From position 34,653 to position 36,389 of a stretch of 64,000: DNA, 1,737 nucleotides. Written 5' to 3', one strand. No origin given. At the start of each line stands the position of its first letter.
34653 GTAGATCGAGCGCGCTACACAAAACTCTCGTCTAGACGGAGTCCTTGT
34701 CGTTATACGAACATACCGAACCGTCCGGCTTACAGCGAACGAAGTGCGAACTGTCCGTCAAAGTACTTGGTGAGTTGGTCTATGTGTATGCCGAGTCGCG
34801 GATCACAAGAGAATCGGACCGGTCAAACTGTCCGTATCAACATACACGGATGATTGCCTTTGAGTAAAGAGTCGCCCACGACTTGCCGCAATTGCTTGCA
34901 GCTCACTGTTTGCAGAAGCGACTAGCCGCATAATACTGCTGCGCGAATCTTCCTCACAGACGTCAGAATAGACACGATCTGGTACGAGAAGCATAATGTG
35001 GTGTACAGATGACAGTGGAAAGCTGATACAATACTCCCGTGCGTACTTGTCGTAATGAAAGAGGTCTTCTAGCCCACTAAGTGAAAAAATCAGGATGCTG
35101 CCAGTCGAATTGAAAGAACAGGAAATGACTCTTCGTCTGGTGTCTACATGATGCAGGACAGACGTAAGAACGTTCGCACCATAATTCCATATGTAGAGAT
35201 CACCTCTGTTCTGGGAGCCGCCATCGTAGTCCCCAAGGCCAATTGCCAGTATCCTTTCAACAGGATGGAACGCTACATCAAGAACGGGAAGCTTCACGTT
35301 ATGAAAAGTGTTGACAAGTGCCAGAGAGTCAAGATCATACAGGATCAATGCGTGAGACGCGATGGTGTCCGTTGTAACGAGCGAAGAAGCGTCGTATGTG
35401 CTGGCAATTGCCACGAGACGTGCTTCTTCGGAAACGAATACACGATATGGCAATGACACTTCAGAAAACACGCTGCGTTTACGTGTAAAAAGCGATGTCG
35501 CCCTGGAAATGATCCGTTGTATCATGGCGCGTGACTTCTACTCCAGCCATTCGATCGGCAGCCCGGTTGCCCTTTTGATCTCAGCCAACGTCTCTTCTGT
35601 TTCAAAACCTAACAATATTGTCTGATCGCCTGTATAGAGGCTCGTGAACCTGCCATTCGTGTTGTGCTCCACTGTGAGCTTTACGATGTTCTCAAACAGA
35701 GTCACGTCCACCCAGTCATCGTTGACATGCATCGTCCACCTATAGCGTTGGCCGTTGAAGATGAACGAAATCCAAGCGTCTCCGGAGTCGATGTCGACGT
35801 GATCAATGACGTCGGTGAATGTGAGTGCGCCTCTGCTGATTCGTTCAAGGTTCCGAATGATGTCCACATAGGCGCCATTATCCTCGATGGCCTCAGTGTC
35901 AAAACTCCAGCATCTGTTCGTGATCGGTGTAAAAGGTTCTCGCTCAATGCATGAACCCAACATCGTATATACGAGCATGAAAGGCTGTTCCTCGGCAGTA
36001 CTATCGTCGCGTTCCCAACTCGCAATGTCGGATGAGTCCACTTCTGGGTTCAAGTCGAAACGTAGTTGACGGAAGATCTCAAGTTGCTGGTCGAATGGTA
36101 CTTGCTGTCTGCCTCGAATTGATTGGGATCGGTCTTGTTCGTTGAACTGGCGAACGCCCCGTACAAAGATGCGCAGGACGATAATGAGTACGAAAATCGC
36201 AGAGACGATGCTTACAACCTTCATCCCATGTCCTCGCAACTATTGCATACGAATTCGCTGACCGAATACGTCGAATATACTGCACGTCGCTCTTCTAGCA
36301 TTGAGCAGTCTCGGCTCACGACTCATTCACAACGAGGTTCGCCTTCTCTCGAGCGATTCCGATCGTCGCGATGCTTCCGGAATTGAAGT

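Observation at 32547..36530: ~225-bp near-identical duplication encoding a paralogous family of ~70-aa proteins with TTG starts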

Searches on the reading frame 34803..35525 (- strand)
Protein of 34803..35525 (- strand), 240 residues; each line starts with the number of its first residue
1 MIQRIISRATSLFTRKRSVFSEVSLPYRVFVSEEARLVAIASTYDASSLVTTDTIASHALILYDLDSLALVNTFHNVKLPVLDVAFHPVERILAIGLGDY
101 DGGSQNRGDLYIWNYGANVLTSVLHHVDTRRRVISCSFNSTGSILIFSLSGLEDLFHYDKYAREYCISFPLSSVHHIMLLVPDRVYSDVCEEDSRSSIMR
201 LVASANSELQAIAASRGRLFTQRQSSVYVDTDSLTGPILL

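Call 12: search_protein_families(library=pfam, proteins=[window:34803-35525:-], max_evalue=0.1)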
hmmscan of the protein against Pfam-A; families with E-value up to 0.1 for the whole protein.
window:34803-35525:- (240 aa): 6 families
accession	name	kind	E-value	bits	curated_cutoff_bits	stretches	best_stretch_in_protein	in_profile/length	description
PF23414.1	Beta-prop_EML_2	-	0.0036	17.1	90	1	57-148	19-99/266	Echinoderm microtubule-associated protein second beta-propeller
PF23409.1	Beta-prop_EML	-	0.0051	16.8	88.2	1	38-143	69-169/267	Echinoderm microtubule-associated protein first beta-propeller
PF24807.1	WD40_CDC20-Fz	-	0.01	15.6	200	0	109-150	30-71/292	CDC20/Fizzy WD40 domain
PF24796.1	WDR55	-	0.041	13.3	200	1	79-146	8-69/296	WDR55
PF25174.1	Beta-prop_THOC3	-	0.048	13.1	305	0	60-98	195-233/272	THOC3 beta-propeller domain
PF23393.2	Beta-prop_WDR90_POC16_2nd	-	0.08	12.5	60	0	57-167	15-114/291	WDR90/POC16, second beta-propeller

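Call 18: search_protein_families(library=ncbifam, proteins=[window:34803-35525:-], max_evalue=1)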
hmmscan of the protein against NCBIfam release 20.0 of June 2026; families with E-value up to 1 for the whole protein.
window:34803-35525:- (240 aa): 0 families

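Call 39: search_protein_families(library=padloc, proteins=[window:34803-35525:-], max_evalue=0.01)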
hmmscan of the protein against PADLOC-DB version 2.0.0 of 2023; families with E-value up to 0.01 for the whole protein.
window:34803-35525:- (240 aa): 0 families

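Call 48: find_encoding_contigs(protein=window:34803-35525:-, flank=4000, max_places=5)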
Protein window:34803-35525:- (240 aa): 3 contigs read that carry it; 3 places shown.
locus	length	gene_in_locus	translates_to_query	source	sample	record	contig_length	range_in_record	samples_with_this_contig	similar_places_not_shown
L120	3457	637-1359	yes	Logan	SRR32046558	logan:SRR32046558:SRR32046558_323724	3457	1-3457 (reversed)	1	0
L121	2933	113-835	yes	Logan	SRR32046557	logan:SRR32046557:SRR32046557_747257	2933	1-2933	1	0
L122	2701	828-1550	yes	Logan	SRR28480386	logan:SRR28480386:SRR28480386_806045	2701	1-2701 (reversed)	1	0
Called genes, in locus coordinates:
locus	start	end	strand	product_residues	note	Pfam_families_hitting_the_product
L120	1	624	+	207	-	?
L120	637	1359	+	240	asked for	-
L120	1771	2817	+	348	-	-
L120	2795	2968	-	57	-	-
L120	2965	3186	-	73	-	-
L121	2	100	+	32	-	?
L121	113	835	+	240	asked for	-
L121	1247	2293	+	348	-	-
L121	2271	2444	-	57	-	-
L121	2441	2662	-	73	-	-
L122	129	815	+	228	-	-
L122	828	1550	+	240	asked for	-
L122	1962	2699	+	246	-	?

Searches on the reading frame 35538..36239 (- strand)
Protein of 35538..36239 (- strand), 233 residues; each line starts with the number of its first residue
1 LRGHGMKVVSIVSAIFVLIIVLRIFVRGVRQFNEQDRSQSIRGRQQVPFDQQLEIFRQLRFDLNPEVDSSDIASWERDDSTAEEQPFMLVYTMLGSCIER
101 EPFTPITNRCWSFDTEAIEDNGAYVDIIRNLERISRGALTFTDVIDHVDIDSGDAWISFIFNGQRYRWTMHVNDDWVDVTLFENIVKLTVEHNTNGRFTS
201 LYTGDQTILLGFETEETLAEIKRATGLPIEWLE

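Call 12: search_protein_families(library=pfam, proteins=[window:35538-36239:-], max_evalue=0.1)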
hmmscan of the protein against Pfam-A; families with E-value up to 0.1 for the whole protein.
window:35538-36239:- (233 aa): 0 families

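Call 18: search_protein_families(library=ncbifam, proteins=[window:35538-36239:-], max_evalue=1)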
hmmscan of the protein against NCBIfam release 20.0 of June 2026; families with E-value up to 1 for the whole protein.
window:35538-36239:- (233 aa): 1 family
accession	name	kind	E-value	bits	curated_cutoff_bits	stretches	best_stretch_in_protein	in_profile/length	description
NF002763.0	PRK02833.1-1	equivalog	0.089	12.5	138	1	3-37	106-140/143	phosphate-starvation-inducible protein PsiE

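Call 39: search_protein_families(library=padloc, proteins=[window:35538-36239:-], max_evalue=0.01)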
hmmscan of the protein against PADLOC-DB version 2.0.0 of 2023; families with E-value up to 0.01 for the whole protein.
window:35538-36239:- (233 aa): 0 families
